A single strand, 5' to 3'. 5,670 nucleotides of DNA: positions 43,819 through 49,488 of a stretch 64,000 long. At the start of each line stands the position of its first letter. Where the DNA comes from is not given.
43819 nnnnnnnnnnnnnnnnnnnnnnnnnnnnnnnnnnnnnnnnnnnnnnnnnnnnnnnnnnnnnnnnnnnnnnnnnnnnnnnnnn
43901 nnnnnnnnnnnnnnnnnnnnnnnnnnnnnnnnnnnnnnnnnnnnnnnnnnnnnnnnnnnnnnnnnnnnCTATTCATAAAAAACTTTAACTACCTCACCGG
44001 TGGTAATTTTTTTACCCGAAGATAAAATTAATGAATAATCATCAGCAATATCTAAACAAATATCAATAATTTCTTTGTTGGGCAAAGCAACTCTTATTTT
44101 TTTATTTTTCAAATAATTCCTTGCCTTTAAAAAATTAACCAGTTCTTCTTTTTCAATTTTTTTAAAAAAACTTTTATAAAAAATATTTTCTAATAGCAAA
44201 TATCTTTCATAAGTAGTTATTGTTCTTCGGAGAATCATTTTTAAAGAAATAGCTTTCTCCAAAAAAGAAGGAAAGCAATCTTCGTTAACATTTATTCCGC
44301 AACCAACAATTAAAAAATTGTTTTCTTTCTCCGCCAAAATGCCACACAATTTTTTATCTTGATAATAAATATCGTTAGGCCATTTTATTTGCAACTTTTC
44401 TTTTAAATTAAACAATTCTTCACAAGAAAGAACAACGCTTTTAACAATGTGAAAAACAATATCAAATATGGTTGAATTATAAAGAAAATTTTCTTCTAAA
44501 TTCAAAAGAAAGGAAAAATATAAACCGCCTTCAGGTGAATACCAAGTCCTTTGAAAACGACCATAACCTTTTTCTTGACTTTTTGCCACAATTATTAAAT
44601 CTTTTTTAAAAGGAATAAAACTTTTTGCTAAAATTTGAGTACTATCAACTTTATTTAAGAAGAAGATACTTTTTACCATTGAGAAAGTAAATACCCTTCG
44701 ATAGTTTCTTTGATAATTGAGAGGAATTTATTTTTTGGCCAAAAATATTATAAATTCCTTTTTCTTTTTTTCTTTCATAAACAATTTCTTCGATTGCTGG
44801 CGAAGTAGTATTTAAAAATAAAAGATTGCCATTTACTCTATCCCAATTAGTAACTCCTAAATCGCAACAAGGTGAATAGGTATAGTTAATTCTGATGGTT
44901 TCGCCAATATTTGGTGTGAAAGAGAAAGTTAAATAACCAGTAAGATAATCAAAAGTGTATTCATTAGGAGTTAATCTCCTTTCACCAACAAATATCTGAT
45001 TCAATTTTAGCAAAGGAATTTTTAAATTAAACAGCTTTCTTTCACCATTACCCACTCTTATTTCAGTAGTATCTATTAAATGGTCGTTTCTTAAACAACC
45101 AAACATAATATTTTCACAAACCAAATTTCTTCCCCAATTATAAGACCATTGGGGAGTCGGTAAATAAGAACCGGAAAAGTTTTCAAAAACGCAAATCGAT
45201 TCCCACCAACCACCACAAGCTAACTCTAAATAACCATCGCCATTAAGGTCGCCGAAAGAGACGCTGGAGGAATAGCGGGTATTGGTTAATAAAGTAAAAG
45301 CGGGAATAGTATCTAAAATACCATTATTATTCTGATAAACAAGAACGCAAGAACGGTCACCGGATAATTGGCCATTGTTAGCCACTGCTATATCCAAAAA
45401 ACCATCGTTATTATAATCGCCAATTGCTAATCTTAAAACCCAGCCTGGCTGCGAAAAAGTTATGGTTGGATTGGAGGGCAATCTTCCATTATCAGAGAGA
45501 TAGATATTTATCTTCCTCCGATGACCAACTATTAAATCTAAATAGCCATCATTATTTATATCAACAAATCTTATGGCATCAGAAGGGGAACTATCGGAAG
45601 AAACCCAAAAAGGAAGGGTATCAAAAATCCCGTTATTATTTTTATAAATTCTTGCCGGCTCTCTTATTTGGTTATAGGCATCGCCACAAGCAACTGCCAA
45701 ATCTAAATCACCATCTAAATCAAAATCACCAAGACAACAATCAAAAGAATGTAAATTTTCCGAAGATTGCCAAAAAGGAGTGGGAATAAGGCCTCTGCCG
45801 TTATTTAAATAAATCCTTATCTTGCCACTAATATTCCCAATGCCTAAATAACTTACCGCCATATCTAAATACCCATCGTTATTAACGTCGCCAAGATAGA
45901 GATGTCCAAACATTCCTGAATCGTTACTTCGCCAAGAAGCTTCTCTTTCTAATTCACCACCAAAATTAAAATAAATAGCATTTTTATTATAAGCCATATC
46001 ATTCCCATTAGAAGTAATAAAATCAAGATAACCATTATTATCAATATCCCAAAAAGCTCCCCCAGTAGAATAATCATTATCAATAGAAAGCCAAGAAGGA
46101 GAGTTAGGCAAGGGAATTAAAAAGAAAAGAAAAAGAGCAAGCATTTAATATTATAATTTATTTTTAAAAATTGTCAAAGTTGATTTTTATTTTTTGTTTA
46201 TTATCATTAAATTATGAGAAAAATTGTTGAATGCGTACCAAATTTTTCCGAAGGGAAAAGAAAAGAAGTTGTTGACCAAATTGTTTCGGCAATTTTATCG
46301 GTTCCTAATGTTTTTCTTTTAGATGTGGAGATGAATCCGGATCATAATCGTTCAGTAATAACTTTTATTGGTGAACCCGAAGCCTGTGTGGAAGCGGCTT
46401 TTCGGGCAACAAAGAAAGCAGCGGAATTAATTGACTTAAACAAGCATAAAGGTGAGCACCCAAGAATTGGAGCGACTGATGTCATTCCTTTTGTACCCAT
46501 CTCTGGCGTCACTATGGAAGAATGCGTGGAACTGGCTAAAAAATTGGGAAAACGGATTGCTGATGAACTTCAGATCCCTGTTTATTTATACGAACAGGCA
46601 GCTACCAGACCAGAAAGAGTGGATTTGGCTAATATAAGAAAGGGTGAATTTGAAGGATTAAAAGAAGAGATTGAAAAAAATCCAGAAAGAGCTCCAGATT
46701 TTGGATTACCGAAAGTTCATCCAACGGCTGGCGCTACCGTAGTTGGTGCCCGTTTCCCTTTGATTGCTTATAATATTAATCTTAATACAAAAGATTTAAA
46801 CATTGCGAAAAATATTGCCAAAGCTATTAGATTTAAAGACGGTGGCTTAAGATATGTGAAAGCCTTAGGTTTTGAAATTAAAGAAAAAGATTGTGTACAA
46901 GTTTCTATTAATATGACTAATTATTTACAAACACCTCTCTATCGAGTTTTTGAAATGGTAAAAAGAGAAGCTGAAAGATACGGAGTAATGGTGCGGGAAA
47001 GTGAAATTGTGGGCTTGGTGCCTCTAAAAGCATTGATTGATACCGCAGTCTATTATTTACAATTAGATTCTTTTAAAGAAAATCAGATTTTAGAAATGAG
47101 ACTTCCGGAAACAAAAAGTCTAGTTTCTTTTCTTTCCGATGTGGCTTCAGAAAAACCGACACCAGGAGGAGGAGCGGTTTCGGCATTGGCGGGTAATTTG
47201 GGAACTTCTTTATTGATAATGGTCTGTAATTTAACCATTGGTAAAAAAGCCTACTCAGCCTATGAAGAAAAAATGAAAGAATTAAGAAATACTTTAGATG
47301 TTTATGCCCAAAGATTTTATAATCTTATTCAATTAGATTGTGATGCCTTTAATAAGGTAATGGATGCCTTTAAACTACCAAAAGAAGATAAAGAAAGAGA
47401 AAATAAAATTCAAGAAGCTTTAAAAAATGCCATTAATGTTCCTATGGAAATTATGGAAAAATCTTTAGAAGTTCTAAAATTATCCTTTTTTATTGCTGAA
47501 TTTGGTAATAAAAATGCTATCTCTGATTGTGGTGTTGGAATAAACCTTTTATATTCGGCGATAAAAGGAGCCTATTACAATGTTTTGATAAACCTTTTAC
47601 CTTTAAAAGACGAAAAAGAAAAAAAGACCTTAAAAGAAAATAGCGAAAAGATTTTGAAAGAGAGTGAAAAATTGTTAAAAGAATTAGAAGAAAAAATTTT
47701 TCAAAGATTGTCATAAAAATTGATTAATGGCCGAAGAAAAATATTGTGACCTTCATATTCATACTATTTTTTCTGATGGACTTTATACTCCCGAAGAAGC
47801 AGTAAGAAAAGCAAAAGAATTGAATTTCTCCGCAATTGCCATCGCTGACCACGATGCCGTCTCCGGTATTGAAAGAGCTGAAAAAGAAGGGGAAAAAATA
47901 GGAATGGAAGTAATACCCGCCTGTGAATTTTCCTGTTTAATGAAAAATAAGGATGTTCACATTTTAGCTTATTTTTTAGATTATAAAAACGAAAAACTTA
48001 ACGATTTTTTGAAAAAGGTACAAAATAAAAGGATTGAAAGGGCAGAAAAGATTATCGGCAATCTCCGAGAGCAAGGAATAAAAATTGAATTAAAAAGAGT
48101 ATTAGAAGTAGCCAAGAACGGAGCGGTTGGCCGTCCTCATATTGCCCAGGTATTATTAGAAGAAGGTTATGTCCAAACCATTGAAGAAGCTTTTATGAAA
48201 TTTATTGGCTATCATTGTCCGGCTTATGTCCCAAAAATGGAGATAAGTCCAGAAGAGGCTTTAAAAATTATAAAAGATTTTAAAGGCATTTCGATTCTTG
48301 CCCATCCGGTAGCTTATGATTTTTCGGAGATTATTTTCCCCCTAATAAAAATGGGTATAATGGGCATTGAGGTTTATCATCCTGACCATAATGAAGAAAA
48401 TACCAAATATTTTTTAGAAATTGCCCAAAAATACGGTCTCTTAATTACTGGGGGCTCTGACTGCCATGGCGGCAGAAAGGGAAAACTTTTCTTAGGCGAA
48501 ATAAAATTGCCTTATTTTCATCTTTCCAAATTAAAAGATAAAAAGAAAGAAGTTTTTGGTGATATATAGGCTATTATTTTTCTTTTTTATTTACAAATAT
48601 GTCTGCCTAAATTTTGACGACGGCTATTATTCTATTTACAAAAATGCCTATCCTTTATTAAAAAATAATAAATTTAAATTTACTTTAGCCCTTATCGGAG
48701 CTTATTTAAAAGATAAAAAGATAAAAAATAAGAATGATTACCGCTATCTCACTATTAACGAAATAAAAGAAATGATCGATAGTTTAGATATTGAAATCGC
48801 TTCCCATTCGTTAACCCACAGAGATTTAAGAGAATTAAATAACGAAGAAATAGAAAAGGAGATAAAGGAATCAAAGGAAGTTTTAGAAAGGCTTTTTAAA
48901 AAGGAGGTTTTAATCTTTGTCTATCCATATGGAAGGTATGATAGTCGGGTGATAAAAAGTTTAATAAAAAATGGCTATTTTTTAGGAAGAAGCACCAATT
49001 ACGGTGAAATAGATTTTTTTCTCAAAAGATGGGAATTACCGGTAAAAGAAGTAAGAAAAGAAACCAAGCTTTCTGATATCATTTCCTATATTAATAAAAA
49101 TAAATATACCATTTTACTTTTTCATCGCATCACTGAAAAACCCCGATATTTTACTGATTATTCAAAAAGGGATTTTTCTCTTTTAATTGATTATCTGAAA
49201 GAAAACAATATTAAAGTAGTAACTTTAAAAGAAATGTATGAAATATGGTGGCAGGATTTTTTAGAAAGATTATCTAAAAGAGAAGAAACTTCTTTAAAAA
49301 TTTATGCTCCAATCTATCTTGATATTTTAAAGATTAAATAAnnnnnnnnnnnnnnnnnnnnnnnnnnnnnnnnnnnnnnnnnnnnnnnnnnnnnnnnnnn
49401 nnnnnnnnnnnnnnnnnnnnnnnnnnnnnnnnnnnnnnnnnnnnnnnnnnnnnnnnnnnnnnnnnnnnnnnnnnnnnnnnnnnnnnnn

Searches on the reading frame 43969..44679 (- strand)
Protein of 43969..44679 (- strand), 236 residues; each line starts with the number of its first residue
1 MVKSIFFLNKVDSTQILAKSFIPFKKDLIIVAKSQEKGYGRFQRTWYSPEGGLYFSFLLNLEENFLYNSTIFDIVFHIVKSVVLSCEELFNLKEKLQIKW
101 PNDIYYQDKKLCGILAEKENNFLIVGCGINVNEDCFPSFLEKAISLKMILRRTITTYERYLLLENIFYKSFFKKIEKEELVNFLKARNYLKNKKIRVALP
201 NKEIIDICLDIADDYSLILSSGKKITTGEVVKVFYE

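Call 22: search_protein_families(library=pfam, proteins=[window:43969-44679:-], max_evalue=0.00001)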
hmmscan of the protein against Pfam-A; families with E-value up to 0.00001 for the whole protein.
window:43969-44679:- (236 aa): 1 family
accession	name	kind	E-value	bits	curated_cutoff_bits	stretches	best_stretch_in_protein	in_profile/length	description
PF03099.24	BPL_LplA_LipB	-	4.3e-21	75.7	21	1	11-128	5-131/133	Biotin/lipoate A/B protein ligase family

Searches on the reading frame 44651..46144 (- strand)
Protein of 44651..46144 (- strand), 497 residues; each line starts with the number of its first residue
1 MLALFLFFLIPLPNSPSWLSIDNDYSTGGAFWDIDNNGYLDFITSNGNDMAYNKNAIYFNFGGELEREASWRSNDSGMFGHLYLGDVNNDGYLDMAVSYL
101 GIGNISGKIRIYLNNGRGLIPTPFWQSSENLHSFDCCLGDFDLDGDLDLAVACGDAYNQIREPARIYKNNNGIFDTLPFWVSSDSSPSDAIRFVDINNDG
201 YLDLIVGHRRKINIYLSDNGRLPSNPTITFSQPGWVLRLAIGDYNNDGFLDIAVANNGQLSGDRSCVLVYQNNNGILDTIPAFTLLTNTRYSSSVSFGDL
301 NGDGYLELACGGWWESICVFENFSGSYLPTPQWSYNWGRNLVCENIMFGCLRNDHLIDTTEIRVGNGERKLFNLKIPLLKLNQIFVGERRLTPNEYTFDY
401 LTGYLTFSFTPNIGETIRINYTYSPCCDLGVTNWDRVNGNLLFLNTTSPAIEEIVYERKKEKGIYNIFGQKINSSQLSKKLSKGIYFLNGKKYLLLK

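Call 45: search_protein_families(library=pfam, proteins=[window:44651-46144:-], max_evalue=0.00001)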
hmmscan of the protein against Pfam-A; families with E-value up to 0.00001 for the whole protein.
window:44651-46144:- (497 aa): 2 families
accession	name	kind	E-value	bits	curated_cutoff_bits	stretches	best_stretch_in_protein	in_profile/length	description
PF13517.12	FG-GAP_3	-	4.4e-34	117.3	26.9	4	195-254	1-61/61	FG-GAP-like repeat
PF01839.29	FG-GAP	-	1.5e-20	73.1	22.1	0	293-311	3-21/37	FG-GAP repeat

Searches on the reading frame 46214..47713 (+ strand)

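Call 45: search_protein_families(library=pfam, proteins=[window:46214-47713:+], max_evalue=0.00001)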
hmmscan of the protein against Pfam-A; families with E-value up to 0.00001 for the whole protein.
window:46214-47713:+ (500 aa): 3 families
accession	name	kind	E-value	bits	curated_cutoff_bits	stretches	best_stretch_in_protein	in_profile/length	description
PF07837.17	FTCD_N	-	7.4e-77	257.5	27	1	4-180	1-176/176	Formiminotransferase domain, N-terminal subdomain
PF04961.17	FTCD_C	-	2e-61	207.3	24.5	1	304-478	3-181/182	Formiminotransferase-cyclodeaminase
PF02971.19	FTCD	-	3.8e-30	105.2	24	1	183-291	2-119/145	Formiminotransferase domain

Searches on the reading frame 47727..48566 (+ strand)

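Call 22: search_protein_families(library=pfam, proteins=[window:47727-48566:+], max_evalue=0.00001)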
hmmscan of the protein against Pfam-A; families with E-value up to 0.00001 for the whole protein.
window:47727-48566:+ (280 aa): 1 family
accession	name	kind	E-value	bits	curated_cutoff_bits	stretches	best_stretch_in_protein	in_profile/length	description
PF02811.25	PHP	-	1.1e-13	52.3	26.4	1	8-104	1-98/164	PHP domain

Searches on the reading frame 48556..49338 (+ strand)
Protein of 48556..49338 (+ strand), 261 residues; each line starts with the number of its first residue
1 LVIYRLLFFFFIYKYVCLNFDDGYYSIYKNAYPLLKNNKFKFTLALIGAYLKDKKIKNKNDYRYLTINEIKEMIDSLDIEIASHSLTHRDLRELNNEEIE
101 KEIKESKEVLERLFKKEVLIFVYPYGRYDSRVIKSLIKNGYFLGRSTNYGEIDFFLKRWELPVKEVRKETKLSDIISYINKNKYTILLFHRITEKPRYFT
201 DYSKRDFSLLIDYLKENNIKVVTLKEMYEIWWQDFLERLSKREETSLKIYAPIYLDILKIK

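Call 22: search_protein_families(library=pfam, proteins=[window:48556-49338:+], max_evalue=0.00001)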
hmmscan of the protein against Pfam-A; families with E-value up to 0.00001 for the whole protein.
window:48556-49338:+ (261 aa): 2 families
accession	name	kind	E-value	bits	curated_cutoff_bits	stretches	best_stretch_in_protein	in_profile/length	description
PF01522.26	Polysacc_deac_1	-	4.1e-26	91.8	23.1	1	14-141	7-121/124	Polysaccharide deacetylase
PF03065.20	Glyco_hydro_57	-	5.8e-07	29.6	21.2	1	36-233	65-246/291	Glycosyl hydrolase family 57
